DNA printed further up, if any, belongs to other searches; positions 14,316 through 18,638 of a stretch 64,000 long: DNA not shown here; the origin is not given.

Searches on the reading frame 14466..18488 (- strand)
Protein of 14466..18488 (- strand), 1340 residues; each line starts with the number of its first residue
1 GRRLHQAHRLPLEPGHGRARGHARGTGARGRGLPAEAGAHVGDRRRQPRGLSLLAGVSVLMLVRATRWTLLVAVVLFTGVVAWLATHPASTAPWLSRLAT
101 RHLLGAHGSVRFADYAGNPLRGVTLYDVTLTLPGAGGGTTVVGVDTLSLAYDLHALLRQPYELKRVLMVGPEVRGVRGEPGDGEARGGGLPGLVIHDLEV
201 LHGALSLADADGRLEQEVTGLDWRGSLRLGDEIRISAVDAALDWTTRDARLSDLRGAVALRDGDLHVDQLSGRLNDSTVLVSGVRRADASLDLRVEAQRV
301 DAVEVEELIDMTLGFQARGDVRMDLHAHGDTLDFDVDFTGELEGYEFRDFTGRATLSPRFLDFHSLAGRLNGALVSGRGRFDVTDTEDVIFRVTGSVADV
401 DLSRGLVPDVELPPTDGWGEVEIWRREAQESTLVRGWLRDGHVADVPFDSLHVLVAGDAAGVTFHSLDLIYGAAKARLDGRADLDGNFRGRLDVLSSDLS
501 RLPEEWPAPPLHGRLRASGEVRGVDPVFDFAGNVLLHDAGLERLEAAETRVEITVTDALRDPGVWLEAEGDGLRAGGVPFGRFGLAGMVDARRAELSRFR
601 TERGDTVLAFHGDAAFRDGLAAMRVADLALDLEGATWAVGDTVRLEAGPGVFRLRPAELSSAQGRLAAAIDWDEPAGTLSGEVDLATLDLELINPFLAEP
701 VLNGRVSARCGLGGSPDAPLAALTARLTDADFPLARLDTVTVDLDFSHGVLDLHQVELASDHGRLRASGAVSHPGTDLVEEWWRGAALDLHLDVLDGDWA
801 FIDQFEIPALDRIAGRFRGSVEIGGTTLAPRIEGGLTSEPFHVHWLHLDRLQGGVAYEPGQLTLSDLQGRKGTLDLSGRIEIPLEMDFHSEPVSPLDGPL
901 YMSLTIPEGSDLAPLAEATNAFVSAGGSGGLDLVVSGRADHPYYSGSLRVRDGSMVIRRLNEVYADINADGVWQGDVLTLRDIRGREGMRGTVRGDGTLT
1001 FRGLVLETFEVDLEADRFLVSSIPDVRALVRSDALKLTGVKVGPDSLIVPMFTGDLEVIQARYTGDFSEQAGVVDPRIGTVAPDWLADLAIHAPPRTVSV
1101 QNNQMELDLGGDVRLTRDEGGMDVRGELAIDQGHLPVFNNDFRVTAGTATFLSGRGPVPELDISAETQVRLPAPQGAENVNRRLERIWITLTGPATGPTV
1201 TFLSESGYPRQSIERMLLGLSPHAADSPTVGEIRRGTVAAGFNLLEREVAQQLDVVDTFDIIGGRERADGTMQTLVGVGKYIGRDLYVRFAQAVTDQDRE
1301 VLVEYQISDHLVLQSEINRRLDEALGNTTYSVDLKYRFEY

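Call 11: search_protein_families(library=pfam, proteins=[window:14466-18488:-], max_evalue=0.00001)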
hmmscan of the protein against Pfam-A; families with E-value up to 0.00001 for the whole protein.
window:14466-18488:- (1340 aa): 1 family
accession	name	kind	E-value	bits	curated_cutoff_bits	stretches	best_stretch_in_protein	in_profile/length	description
PF04357.19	TamB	-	2.4e-36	126.3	22.4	1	983-1340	3-381/381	TamB, inner membrane protein subunit of TAM complex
